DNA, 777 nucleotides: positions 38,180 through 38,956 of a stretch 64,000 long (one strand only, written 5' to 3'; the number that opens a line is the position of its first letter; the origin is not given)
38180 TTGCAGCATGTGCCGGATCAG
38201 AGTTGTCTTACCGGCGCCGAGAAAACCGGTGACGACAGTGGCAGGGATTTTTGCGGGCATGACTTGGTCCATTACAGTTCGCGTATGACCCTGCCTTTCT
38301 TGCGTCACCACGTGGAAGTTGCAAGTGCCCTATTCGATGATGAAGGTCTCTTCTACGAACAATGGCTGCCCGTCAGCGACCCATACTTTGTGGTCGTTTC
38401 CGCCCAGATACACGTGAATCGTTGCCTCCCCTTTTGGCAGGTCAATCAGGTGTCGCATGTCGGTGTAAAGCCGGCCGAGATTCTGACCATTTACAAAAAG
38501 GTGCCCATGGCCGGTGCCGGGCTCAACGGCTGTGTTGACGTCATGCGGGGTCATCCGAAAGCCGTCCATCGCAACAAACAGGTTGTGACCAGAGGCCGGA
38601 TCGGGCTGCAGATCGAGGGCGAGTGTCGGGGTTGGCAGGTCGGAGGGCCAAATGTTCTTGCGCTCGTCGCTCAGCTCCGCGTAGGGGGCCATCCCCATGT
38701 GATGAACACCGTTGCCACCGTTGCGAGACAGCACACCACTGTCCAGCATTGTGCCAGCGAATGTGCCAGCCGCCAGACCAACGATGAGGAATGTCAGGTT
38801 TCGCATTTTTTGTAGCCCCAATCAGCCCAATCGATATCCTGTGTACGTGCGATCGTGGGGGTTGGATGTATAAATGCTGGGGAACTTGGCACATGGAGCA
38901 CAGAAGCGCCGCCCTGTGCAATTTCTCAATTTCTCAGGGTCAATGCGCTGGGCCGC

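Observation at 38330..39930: Canonical cobalamin riboswitch gates a solitary CbiM-like permease plus a His-rich exported protein: candidate ECF-independent cobalt uptake module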

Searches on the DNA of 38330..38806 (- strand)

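Call 63: search_rna_families(sources=[L087, L088, L089, L090, L007, L008, L009], threshold=gathering)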
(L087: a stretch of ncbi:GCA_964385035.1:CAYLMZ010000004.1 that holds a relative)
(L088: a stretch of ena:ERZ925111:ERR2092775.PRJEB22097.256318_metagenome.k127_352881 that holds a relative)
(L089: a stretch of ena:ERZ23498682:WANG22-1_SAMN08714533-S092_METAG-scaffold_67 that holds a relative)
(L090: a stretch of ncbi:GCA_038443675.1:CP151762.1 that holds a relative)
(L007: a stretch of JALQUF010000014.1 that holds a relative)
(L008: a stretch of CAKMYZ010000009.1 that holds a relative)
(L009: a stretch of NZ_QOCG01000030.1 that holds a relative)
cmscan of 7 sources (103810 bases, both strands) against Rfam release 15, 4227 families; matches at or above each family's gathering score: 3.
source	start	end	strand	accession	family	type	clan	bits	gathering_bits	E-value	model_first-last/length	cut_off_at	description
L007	9741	9962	+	RF00174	Cobalamin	Cis-reg; riboswitch;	CL00101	128.8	31.5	7.6e-32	1-189/189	no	Cobalamin riboswitch aptamer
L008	9744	9964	+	RF00174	Cobalamin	Cis-reg; riboswitch;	CL00101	116.5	31.5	2.5e-28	1-189/189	no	Cobalamin riboswitch aptamer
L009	9748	9964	+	RF00174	Cobalamin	Cis-reg; riboswitch;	CL00101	112.9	31.5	2.8e-27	1-189/189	no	Cobalamin riboswitch aptamer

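Call 93: search_rna_families(sources=[L093, L094, L097, L100, L107, L166, L124, L103, L130, L132, L150], threshold=gathering)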
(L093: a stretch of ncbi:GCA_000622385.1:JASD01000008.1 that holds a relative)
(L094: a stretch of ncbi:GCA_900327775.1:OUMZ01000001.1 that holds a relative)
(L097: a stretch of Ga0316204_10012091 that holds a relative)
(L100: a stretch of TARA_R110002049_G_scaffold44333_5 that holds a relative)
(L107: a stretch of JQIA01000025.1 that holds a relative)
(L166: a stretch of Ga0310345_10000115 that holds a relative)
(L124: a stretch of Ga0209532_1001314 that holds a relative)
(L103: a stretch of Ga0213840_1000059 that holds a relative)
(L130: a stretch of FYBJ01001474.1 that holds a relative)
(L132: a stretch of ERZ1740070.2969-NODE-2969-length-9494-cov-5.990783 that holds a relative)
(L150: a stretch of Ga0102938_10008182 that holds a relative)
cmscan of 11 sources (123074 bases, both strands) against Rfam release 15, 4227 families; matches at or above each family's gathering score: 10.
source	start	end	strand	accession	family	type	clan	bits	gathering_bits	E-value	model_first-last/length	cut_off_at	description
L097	6578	6799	+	RF00174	Cobalamin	Cis-reg; riboswitch;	CL00101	127.6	31.5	2e-31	1-189/189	no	Cobalamin riboswitch aptamer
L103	4666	4882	+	RF00174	Cobalamin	Cis-reg; riboswitch;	CL00101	117.9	31.5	1.2e-28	1-189/189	no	Cobalamin riboswitch aptamer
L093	4697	4911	+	RF00174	Cobalamin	Cis-reg; riboswitch;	CL00101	117.2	31.5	1.9e-28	1-189/189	no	Cobalamin riboswitch aptamer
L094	4838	5058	+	RF00174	Cobalamin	Cis-reg; riboswitch;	CL00101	115.6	31.5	5.5e-28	1-189/189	no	Cobalamin riboswitch aptamer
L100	4667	4884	+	RF00174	Cobalamin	Cis-reg; riboswitch;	CL00101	114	31.5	1.6e-27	1-189/189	no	Cobalamin riboswitch aptamer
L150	4886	5105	+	RF00174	Cobalamin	Cis-reg; riboswitch;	CL00101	111.9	31.5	6.1e-27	1-189/189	no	Cobalamin riboswitch aptamer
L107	4831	5051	+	RF00174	Cobalamin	Cis-reg; riboswitch;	CL00101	110.1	31.5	2.1e-26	1-189/189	no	Cobalamin riboswitch aptamer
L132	5677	5895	+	RF00174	Cobalamin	Cis-reg; riboswitch;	CL00101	107.9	31.5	8.9e-26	1-189/189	no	Cobalamin riboswitch aptamer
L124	4627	4843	+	RF00174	Cobalamin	Cis-reg; riboswitch;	CL00101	107.1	31.5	1.5e-25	1-189/189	no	Cobalamin riboswitch aptamer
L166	4805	5029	+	RF00174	Cobalamin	Cis-reg; riboswitch;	CL00101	101.5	31.5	6e-24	1-189/189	no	Cobalamin riboswitch aptamer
